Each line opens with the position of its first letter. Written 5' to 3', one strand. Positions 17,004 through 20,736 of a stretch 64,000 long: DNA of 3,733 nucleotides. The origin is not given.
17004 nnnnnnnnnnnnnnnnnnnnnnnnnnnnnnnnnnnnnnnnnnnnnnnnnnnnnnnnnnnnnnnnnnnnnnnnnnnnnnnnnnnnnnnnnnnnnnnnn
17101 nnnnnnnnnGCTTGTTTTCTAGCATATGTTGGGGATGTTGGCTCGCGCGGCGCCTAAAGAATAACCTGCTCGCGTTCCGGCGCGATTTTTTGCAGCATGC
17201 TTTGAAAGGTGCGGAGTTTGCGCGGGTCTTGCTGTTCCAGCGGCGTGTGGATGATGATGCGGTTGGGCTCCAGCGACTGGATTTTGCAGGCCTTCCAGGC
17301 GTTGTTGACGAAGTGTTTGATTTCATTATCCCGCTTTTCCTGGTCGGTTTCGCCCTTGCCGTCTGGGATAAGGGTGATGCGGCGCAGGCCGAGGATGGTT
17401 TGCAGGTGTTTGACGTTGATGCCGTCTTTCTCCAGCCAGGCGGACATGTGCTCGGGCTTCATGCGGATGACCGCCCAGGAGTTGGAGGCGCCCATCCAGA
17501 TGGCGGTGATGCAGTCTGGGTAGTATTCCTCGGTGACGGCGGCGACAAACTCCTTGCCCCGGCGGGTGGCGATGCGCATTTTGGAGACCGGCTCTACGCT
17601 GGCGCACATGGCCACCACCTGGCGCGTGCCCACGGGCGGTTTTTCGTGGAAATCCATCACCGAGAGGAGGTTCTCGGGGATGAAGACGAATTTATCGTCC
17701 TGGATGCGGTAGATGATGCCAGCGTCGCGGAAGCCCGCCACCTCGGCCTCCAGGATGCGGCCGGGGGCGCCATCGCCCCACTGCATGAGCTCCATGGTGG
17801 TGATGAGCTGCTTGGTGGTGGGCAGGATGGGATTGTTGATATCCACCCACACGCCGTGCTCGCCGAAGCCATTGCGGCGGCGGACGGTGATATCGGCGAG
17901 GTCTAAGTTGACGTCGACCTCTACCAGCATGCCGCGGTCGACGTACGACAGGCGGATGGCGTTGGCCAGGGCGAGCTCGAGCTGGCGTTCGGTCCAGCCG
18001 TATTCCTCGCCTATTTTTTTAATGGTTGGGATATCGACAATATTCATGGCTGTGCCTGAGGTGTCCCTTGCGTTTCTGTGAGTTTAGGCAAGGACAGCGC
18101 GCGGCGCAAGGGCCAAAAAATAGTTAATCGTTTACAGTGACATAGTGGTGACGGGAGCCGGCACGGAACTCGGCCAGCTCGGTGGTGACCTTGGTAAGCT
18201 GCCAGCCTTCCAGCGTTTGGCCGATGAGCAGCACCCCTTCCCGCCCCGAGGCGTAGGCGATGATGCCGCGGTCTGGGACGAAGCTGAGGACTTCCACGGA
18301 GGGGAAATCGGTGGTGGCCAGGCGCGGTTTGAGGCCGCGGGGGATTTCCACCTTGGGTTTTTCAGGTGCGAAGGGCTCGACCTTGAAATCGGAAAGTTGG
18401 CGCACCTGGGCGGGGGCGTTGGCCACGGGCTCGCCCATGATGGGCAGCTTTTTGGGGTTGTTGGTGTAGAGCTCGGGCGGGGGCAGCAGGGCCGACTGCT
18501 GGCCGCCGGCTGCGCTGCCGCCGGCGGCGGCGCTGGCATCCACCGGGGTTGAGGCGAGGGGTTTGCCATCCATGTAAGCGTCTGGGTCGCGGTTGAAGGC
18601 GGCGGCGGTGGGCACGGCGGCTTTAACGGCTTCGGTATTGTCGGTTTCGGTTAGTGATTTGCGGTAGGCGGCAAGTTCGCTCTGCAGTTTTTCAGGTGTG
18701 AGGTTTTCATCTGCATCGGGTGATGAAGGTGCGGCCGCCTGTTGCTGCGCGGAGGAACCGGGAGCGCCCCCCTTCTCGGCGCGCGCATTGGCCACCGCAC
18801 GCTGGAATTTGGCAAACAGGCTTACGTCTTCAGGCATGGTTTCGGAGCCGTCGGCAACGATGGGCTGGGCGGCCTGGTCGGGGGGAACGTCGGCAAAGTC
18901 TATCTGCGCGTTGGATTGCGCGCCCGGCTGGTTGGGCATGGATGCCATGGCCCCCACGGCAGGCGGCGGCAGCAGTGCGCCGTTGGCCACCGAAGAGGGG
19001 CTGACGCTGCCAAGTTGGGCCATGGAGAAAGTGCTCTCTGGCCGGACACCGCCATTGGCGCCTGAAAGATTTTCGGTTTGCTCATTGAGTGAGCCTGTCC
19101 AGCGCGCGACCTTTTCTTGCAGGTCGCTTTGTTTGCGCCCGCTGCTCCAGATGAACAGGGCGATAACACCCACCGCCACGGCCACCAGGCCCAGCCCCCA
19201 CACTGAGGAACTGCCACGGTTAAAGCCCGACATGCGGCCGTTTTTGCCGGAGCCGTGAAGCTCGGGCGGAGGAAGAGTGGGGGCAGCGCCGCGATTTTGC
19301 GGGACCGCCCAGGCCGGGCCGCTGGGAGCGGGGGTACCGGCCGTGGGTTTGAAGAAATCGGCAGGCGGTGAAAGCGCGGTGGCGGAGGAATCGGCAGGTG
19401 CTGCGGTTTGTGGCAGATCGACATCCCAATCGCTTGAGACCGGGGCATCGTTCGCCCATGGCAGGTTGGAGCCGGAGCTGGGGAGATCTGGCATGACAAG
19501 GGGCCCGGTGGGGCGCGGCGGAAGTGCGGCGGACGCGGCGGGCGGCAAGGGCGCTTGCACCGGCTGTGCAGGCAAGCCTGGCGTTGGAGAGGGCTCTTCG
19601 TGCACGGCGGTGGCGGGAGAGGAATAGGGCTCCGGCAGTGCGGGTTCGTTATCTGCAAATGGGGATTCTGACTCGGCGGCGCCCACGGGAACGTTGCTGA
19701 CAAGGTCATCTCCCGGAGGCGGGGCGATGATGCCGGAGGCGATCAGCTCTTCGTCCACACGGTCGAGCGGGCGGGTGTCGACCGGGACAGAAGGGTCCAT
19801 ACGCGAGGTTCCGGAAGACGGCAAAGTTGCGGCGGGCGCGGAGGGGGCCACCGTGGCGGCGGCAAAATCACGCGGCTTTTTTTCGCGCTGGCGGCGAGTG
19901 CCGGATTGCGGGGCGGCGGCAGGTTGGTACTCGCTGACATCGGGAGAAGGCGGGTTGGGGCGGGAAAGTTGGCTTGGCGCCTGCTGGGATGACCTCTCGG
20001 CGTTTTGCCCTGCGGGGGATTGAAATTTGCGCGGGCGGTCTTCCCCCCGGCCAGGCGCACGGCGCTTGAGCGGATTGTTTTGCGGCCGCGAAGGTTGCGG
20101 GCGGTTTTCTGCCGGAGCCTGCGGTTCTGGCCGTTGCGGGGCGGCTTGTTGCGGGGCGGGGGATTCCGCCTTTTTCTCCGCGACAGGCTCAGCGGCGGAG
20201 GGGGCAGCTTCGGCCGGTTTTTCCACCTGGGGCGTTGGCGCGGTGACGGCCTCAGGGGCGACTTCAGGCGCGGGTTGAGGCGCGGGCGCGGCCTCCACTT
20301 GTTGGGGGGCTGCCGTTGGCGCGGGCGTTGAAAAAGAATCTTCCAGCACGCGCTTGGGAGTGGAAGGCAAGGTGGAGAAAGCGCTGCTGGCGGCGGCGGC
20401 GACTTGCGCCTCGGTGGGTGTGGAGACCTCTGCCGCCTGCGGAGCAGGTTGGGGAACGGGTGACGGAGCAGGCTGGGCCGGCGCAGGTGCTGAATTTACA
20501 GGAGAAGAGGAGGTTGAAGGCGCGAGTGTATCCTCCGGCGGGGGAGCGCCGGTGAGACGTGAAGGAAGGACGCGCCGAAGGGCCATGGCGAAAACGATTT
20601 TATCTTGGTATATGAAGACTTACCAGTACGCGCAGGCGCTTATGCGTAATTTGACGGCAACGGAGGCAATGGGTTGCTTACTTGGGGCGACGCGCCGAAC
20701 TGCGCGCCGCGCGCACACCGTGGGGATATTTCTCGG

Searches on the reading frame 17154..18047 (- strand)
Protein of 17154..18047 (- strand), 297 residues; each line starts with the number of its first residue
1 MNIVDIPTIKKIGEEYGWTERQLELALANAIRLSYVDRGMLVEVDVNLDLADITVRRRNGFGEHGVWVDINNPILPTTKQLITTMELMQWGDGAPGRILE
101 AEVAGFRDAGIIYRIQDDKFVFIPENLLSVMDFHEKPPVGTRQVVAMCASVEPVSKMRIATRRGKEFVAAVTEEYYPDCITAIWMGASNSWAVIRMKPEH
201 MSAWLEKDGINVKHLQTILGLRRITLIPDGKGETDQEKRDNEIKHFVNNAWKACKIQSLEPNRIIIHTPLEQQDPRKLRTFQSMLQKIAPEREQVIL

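Call 11: search_protein_families(library=pfam, proteins=[window:17154-18047:-], max_evalue=0.001)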
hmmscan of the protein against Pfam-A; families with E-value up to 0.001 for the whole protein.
window:17154-18047:- (297 aa): 0 families

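Call 57: search_protein_families(library=ncbifam, proteins=[window:17154-18047:-], max_evalue=0.01)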
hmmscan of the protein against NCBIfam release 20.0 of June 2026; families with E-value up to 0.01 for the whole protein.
window:17154-18047:- (297 aa): 0 families

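Call 88: search_protein_families(library=phrogs, proteins=[window:17154-18047:-], max_evalue=0.001)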
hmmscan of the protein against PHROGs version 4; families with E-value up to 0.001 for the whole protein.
window:17154-18047:- (297 aa): 0 families

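Call 90: search_solved_structures(query=window:17154-18047:-, max_evalue=1)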
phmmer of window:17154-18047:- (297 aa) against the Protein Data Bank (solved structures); distinct sequences matched with E-value up to 1: 1.
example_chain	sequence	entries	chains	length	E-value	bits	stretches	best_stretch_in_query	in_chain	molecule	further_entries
2mpv_A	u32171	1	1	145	0.46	12.7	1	68-158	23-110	Major fimbrial subunit of aggregative adherence fimbria II AafA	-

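Call 91: find_encoding_contigs(protein=window:17154-18047:-, flank=6000, max_places=4)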
Protein window:17154-18047:- (297 aa): 1 contig read that carries it; 1 place shown.
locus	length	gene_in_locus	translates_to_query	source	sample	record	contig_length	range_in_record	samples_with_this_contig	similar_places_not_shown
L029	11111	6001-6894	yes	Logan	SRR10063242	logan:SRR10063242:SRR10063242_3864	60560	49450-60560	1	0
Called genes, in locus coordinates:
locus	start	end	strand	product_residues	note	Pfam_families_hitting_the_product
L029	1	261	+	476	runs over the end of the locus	PF03743:TrbI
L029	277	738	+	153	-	-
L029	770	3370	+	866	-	PF11130:TraC_F_IV (faint), PF19044:P-loop_TraG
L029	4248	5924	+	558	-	-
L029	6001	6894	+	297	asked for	-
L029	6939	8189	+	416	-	PF13439:Glyco_transf_4, PF13579:Glyco_trans_4_4, PF00534:Glycos_transf_1, PF13692:Glyco_trans_1_4, PF13524:Glyco_trans_1_2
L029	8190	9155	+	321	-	PF00953:Glycos_transf_4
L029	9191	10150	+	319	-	PF00483:NTP_transferase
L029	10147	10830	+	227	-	-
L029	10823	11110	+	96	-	?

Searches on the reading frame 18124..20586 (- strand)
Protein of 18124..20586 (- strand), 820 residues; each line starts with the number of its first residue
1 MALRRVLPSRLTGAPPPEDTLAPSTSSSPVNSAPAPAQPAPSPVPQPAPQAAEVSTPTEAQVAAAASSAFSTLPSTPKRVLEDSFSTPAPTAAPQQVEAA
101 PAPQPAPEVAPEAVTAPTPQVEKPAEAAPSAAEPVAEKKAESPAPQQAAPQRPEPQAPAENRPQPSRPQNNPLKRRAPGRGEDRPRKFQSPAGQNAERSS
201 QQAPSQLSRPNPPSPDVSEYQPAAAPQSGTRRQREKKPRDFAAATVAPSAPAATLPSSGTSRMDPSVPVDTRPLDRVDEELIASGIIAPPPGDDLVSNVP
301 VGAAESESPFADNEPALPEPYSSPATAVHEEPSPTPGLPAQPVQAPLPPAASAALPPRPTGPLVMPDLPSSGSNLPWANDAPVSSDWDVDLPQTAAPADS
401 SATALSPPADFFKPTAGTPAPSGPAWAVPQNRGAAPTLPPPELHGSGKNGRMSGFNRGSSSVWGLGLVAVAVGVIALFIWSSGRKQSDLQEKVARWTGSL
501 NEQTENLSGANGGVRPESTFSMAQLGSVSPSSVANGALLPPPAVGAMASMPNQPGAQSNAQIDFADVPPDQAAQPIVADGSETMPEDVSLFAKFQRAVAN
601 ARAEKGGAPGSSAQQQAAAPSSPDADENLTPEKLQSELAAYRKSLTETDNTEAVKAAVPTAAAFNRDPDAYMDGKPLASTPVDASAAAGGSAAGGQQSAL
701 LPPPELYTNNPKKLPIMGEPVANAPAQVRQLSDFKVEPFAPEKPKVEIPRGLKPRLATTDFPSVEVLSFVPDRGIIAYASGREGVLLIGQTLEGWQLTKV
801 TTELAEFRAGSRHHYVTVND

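Call 6: search_protein_families(library=pfam, proteins=[window:18124-20586:-], max_evalue=0.001)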
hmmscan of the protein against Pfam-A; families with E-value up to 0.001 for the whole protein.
window:18124-20586:- (820 aa): 0 families

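Call 57: search_protein_families(library=ncbifam, proteins=[window:18124-20586:-], max_evalue=0.01)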
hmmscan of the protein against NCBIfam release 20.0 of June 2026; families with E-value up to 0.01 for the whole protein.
window:18124-20586:- (820 aa): 0 families

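Call 88: search_protein_families(library=phrogs, proteins=[window:18124-20586:-], max_evalue=0.001)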
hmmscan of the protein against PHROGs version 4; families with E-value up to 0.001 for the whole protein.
window:18124-20586:- (820 aa): 0 families

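Call 89: search_solved_structures(query=window:18124-20586:-, max_evalue=1)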
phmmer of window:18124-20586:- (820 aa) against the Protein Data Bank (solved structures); distinct sequences matched with E-value up to 1: 0.
